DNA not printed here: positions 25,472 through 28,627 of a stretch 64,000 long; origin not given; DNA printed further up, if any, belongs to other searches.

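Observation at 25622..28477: Single ORF fusing a TetM/EF-G-family ribosomal GTPase to a Rae1/YacP-type NYN endoribonuclease domain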

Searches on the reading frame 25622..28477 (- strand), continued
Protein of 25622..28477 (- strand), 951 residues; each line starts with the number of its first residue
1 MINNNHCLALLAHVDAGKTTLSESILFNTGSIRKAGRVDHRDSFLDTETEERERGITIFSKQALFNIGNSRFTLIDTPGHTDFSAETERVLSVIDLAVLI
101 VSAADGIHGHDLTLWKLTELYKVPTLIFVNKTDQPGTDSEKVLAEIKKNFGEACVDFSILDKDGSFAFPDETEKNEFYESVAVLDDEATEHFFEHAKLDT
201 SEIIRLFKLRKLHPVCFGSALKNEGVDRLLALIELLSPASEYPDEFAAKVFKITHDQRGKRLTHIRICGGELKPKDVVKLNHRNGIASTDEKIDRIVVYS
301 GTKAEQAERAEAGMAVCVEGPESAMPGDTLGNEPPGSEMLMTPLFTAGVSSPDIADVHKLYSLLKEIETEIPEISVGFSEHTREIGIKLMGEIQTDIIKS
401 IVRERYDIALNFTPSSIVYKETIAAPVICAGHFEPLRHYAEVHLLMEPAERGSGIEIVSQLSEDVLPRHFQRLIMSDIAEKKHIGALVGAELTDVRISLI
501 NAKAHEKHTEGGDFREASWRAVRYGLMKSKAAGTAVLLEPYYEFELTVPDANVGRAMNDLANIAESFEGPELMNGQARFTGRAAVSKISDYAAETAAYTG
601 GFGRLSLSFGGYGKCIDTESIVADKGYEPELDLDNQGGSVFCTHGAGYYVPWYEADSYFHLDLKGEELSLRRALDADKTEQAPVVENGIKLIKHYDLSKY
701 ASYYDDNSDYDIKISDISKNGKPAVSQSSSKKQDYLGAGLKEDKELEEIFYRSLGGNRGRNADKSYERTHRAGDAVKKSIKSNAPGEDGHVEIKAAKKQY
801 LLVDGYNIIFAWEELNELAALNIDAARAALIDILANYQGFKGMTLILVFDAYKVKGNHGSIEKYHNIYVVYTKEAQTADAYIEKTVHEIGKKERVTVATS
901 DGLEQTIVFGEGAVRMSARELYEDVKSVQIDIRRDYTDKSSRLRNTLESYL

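Call 48: fold_search(model_id=the predicted structure, library=pdb)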
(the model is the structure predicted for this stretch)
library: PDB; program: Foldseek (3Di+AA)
matches with E <= 10: 1919; with E <= 0.001: 1052
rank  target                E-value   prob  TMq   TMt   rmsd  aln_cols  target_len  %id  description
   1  2bm0                  7.3e-51  1.00  0.40  0.54  11.0       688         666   24  Ribosomal elongation factor G (EF-G) Fusidic acid resistant mutant T84A (released 2005-05-04)
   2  8p2g_E                3.5e-50  1.00  0.41  0.56  12.4       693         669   23  Staphylococcus aureus 70S ribosome with elongation factor G locked with fusidic acid cyclopentane with a tRNA in pe/E  (released 2024-05-01)
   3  7nsh_BC               4.3e-50  1.00  0.41  0.54  14.3       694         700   26  39S mammalian mitochondrial large ribosomal subunit with mtRRF (post) and mtEFG2 (released 2021-05-05)
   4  8p2f_E                8.0e-50  1.00  0.40  0.55  12.5       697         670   23  Staphylococcus aureus 70S ribosome with elongation factor G locked with fusidic acid cyclopentane in post-translocatio (released 2024-05-01)
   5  4v90_AY               9.0e-50  1.00  0.41  0.55  13.1       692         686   26  Thermus thermophilus Ribosome (released 2014-07-09)
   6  9gha_W                1.6e-49  1.00  0.40  0.56  12.6       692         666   22  Fusidic acid-locked Escherichia coli 70S ribosome with Staphylococcus aureus EF-G and a tRNA in pe/E chimeric state (C (released 2025-03-26)
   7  2j7k                  5.3e-49  1.00  0.40  0.55  10.7       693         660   24  Crystal structure of the T84A mutant EF-G:GDPCP complex (released 2007-10-23)
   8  1fnm                  9.3e-49  1.00  0.40  0.55  10.5       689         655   24  STRUCTURE OF THERMUS THERMOPHILUS EF-G H573A (released 2000-11-22)
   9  9ghc_W                3.2e-48  1.00  0.39  0.55  14.4       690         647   23  Pre-release fusidic acid-locked Escherichia coli 70S ribosome with Staphylococus aureus EF-G and FusB (FusB-EF-G-70S) (released 2025-03-26)
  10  4myu                  4.2e-48  1.00  0.39  0.54  10.8       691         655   24  Crystal structure of elongation factor G mutant(EFG) (released 2014-08-06)
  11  7cdw_B                1.1e-47  1.00  0.41  0.54   9.3       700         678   22  Crystal Structure of Mycobacterium Tuberculosis Elongation Factor G1 (released 2021-09-22)
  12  4m1k                  1.4e-47  1.00  0.40  0.55  10.9       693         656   24  Crystal structure of elongation factor G (EFG) (released 2014-08-06)
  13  7n2v_EF               2.0e-47  1.00  0.42  0.56  13.9       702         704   26  Elongating 70S ribosome complex in a spectinomycin-stalled intermediate state of translocation bound to EF-G in an ac (released 2021-07-14)
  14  2xex_B                2.6e-47  1.00  0.43  0.58   8.5       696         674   23  crystal structure of Staphylococcus aureus elongation factor G (released 2010-07-14)
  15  1wdt                  3.9e-47  1.00  0.44  0.61   9.6       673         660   24  Crystal structure of ttk003000868 from Thermus thermophilus HB8 (released 2005-05-17)
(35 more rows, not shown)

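Call 60: search_protein_families(library=padloc, proteins=[window:25622-28477:-], max_evalue=0.001)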
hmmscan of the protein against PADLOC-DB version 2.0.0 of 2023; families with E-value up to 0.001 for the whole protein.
window:25622-28477:- (951 aa): 0 families
